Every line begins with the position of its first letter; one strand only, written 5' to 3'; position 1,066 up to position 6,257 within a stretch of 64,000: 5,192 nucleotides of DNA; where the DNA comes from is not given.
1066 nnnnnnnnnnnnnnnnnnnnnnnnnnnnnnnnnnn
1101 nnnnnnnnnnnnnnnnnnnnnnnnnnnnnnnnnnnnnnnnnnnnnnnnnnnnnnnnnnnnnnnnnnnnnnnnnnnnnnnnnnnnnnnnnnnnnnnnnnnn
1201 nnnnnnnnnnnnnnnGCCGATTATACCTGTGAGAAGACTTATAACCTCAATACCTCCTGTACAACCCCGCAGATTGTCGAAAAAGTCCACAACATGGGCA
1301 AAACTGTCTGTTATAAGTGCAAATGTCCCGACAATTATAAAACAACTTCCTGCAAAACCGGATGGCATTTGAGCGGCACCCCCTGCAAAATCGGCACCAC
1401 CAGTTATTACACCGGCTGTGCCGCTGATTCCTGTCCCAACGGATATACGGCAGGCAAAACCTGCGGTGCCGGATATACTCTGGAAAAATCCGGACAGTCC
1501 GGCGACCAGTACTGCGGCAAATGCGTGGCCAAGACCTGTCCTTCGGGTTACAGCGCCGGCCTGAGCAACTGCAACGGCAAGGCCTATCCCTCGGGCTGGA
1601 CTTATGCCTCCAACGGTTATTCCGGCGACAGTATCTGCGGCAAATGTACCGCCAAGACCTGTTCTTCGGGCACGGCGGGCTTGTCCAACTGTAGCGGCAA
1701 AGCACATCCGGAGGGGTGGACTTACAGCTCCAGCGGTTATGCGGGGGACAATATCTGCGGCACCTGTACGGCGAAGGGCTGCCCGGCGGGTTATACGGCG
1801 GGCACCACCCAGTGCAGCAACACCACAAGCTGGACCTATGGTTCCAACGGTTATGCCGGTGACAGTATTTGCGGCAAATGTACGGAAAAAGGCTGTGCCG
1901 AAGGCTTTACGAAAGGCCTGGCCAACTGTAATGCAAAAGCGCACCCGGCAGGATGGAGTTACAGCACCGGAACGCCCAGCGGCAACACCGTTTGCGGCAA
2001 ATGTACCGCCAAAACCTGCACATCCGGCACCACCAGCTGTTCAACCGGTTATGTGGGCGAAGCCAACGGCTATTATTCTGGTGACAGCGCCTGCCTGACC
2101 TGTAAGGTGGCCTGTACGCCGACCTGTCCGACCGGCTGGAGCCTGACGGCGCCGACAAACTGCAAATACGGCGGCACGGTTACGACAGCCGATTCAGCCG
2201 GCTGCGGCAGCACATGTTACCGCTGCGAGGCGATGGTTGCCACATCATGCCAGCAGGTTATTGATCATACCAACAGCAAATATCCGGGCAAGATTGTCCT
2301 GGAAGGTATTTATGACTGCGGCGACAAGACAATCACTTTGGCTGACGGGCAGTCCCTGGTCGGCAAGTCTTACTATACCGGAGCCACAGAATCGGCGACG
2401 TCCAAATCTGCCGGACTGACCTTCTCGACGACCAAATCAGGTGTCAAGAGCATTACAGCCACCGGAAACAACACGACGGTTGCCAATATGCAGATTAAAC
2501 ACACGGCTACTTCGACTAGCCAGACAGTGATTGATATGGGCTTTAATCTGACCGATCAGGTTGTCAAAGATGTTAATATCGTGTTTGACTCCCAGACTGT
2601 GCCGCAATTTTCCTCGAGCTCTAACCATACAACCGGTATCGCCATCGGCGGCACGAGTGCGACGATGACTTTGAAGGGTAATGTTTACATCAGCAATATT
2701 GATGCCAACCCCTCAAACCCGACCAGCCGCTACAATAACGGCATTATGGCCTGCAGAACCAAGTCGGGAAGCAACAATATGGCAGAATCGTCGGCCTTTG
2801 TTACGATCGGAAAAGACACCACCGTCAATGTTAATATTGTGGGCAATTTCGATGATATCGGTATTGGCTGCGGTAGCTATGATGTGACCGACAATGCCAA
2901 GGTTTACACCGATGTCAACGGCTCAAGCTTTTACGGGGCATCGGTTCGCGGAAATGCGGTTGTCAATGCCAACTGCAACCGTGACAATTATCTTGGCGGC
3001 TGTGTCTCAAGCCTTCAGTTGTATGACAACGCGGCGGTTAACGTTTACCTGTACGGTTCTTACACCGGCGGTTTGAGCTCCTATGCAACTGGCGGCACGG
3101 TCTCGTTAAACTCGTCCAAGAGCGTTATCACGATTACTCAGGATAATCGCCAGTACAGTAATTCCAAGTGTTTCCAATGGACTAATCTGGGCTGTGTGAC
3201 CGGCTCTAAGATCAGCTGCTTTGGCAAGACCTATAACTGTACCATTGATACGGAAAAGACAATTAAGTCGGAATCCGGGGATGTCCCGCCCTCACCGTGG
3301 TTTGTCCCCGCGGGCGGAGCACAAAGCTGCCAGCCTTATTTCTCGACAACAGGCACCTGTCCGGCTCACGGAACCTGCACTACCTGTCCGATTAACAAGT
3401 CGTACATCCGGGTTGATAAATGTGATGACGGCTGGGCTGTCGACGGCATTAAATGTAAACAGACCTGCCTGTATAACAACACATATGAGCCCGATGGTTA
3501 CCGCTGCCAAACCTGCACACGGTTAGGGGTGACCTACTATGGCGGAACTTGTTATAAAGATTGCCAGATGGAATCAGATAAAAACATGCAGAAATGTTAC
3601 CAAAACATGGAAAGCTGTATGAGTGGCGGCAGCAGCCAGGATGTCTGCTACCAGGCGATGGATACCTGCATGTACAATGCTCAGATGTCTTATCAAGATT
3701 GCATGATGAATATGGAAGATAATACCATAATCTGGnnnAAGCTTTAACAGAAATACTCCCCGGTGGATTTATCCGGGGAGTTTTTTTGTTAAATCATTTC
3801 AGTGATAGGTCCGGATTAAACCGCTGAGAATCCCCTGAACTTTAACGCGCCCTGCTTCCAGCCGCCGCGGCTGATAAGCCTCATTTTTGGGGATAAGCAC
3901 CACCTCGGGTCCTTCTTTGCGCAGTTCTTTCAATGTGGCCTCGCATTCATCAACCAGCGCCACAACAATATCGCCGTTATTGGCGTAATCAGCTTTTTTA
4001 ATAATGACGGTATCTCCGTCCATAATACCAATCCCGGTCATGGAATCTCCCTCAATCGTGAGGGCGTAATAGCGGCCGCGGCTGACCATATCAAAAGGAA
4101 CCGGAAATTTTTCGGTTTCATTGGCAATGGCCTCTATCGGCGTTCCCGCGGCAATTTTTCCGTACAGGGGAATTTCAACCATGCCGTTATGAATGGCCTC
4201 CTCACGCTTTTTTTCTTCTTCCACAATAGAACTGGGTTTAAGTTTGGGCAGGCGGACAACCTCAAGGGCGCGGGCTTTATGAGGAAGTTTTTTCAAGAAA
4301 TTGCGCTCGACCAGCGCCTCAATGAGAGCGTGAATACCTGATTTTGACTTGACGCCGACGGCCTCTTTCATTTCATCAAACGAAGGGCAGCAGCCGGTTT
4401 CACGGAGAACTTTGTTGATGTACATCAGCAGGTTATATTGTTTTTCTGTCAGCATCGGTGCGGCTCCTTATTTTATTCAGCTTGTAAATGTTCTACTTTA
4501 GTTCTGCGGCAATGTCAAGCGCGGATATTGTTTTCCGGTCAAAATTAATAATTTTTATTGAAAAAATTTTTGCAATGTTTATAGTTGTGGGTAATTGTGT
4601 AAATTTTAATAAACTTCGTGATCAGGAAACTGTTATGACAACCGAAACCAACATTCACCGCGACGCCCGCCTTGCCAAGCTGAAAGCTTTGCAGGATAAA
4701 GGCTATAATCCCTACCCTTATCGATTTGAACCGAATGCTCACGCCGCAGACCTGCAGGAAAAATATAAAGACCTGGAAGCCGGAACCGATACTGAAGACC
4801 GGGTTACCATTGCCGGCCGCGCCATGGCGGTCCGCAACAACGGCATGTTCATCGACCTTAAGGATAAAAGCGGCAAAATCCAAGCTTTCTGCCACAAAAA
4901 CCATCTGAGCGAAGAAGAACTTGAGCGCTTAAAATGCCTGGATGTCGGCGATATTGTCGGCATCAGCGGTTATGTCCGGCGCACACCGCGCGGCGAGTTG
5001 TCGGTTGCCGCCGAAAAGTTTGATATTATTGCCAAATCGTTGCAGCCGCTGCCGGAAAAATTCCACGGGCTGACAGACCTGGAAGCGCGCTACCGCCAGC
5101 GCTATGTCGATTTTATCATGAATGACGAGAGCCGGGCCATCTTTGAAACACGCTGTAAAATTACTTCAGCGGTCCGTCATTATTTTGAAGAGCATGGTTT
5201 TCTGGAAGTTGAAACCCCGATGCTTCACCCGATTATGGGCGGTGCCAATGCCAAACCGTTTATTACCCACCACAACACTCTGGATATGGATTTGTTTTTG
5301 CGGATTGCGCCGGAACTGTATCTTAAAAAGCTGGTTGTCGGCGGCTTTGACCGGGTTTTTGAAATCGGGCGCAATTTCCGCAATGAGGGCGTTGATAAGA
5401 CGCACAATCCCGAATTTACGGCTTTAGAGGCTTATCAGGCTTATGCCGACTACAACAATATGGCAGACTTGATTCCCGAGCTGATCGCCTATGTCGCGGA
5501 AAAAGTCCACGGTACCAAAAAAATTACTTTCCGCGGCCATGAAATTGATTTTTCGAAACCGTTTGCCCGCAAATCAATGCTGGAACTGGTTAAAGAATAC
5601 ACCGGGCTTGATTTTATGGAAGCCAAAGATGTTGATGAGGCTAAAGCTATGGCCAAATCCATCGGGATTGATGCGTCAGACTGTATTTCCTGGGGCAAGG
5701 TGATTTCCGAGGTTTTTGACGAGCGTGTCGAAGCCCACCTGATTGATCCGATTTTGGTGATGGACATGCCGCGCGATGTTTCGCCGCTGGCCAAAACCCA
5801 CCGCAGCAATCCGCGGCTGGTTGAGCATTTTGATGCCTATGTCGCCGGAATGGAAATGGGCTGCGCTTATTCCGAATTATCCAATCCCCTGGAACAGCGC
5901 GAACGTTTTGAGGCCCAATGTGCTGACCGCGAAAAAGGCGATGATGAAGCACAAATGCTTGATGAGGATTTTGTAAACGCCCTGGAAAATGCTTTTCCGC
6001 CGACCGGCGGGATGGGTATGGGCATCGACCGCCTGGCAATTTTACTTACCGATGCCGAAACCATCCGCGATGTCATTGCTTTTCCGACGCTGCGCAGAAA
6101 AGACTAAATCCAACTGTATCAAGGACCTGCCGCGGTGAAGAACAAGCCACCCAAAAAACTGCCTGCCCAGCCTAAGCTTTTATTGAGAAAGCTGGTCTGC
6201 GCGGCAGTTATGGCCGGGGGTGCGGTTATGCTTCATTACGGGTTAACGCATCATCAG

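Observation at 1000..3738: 912-aa secreted Cys-rich protein with about eight 120-bp tandem repeats and a beta-helix-like core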

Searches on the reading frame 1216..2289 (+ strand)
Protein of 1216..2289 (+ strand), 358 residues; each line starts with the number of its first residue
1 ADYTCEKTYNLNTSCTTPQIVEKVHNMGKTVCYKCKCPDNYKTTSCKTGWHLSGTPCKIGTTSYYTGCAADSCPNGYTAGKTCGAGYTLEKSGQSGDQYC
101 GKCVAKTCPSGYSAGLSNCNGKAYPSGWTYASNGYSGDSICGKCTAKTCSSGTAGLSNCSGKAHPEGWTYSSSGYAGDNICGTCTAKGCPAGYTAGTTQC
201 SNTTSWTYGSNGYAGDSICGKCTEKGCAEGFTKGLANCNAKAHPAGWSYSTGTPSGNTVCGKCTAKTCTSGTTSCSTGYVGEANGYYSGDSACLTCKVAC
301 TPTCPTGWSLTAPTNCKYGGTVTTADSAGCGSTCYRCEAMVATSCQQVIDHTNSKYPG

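Call 52: predict_structure(alignment_id=A2)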
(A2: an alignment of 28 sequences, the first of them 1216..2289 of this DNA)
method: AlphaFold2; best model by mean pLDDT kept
length: 358 residues; sequences in the alignment: 28
mean_pLDDT: 85.4   pTM: 0.50
mean pLDDT of the five models: 85.4, 85.4, 81.5, 81.3, 80.6
residues with pLDDT >= 90: 224; 70-90: 82; 50-70: 32; < 50: 20
segments of 3 or more residues with pLDDT < 50: 339-358
pLDDT, mean of each block of 10 residues (from residue 1): 71 87 85 89 92 90 92 94 94 94 95 94 94 95 95 94 95 95 96 94 90 97 92 92 92 91 90 83 88 83 69 64 62 64 38 35
secondary structure, 60 per line:
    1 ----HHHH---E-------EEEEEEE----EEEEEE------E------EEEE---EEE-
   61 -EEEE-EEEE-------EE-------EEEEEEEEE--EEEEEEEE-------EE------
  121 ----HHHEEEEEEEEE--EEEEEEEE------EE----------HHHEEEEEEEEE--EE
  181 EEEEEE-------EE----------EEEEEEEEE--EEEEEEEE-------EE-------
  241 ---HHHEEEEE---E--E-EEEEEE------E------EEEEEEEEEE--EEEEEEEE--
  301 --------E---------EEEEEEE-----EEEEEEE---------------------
elements in order: H5-8 E20-26 E31-36 E50-53 E57-59 E62-65 E67-70 E87-95 E98-105 E128-136 E139-146 E168-176 E179-186 E206-214 E217-224 E247-251 E260-265 E279-288 E291-298 E319-325 E331-337

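Call 58: fold_search(model_id=the predicted structure, library=pdb)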
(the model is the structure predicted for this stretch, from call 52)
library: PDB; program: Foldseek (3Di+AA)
matches with E <= 10: 14; with E <= 0.001: 0
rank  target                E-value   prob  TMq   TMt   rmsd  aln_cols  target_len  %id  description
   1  4xbm_B                1.0e+00  0.05  0.12  0.11  22.9       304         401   13  X-ray crystal structure of Notch ligand Delta-like 1 (released 2015-03-11)
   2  2q7z_MODEL_1_A        2.7e+00  0.01  0.10  0.04  44.2       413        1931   11  Solution Structure of the 30 SCR domains of human Complement Receptor 1 (released 2007-10-16)
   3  9gja_H                3.2e+00  0.02  0.09  0.06  39.9       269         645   12  Entamoeba histolytica Gal/GalNAc lectin, mode 1 (released 2026-02-11)
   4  5yvq_A                3.4e+00  0.01  0.07  0.07  30.0       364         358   12  Complex of Mu phage tail fiber and its chaperone (released 2019-05-22)
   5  8e1z_B                4.3e+00  0.03  0.09  0.15  19.0       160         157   12  Crystal structure of Plasmodium falciparum ookinete surface antigen Pfs28 (released 2022-11-30)
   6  9oz8_C                4.8e+00  0.01  0.12  0.07  17.6       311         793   12  Cryo-EM structure of chicken NEL dimer bound with one human NICOL. (released 2026-02-25)
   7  5um8_G                6.4e+00  0.01  0.07  0.06  35.7       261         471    9  Crystal structure of HIV-1 envelope trimer 16055 NFL TD CC (T569G) in complex with Fabs 35022 and PGT124 (released 2017-05-24)
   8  4kgg_C                7.9e+00  0.01  0.10  0.17  26.3       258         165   14  Crystal structure of light mutant2 and dcr3 complex (released 2013-08-07)
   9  10ft_B                7.9e+00  0.01  0.10  0.13  44.7       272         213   16  Cryo-EM structure of receptor tyrosine kinase ROS1 in complex with NELL2 (released 2026-02-25)
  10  7qx6                  8.3e+00  0.01  0.05  0.03  17.2        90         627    8  mosquitocidal Cry11Aa-E583Q determined at pH 7 from naturally-occurring nanocrystals by Serial femtosecond crystallograp (released 2022-07-27)
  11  8eu8_A                8.3e+00  0.01  0.05  0.04  30.3       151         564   10  Cryo-EM structure of CH848 10.17DT DS-SOSIP-2P Env (released 2023-01-04)
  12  7y5n_D                9.1e+00  0.01  0.08  0.08  17.9       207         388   12  Structure of 1:1 PAPP-A.ProMBP complex(half map) (released 2023-01-11)
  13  7qx5                  9.6e+00  0.01  0.05  0.03  17.2        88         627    7  mosquitocidal Cry11Aa-Y449F determined at pH 7 from naturally-occurring nanocrystals by Serial femtosecond crystallograp (released 2022-07-27)
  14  8sb2_A                9.6e+00  0.00  0.07  0.05  35.3       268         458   11  CryoEM structure of DH270.I2-CH848.10.17 (released 2023-04-19)

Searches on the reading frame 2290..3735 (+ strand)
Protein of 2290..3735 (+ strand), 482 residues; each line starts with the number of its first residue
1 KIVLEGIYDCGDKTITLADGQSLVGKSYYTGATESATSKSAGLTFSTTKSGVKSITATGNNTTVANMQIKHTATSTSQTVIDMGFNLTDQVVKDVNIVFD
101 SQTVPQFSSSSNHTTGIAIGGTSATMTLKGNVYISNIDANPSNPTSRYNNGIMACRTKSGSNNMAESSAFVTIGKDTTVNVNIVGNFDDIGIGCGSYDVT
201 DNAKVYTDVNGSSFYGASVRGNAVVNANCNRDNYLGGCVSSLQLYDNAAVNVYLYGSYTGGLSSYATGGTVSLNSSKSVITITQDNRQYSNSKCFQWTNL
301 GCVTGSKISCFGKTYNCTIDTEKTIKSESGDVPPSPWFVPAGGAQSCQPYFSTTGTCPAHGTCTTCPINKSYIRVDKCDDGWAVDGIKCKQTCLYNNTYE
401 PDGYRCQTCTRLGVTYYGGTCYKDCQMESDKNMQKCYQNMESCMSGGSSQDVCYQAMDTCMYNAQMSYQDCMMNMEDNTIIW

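Call 53: search_protein_representatives(protein=window:2290-3735:+)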
Query: 482 residues. Proteins with E-value up to 0.001 (for the whole library): 3; up to 1e-10: 1; up to 1e-30: 1. The best 3 are listed.
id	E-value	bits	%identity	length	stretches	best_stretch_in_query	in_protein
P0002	6.4e-114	397.9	45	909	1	1-482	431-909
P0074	3.3e-04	36.1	38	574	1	352-428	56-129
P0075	6.0e-04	35.3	41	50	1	435-480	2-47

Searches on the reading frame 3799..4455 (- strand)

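Call 20: search_protein_families(library=pfam, proteins=[window:3799-4455:-], max_evalue=0.00001)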
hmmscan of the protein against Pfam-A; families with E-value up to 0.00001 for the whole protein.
window:3799-4455:- (218 aa): 2 families
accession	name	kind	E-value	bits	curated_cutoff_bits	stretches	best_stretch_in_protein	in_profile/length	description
PF00717.28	Peptidase_S24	-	1.4e-31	109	23.3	1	96-209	1-114/116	Peptidase S24-like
PF01726.22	LexA_DNA_bind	-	3.3e-10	40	23.7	1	2-63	4-65/65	LexA DNA binding domain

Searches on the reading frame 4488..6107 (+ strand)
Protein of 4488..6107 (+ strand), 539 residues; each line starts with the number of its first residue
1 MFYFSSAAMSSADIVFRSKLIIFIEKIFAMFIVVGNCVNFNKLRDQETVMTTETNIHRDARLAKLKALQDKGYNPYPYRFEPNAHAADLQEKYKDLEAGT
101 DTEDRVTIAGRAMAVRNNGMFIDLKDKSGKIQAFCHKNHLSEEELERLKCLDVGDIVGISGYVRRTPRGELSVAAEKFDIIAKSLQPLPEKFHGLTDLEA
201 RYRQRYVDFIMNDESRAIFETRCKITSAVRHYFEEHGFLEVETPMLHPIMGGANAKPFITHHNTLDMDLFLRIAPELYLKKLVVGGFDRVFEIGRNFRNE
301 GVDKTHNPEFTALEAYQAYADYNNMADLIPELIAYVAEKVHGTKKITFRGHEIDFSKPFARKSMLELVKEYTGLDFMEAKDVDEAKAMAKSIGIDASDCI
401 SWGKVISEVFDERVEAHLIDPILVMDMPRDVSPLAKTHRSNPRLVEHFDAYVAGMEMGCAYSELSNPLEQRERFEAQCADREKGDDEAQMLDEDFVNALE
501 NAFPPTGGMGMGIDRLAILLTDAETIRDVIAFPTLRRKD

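Call 20: search_protein_families(library=pfam, proteins=[window:4488-6107:+], max_evalue=0.00001)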
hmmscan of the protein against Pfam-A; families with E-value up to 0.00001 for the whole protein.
window:4488-6107:+ (539 aa): 3 families
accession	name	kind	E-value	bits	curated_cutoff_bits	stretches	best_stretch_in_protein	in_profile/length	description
PF00152.25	tRNA-synt_2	-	1.2e-87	294.3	25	1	198-535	2-307/308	tRNA synthetases class II (D, K and N)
PF01336.31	tRNA_anti-codon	-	1.6e-14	54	27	1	106-180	1-74/75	OB-fold nucleic acid binding domain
PF01409.25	tRNA-synt_2d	-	5.6e-09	36.3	19.8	0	289-364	104-178/246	tRNA synthetases class II core domain (F)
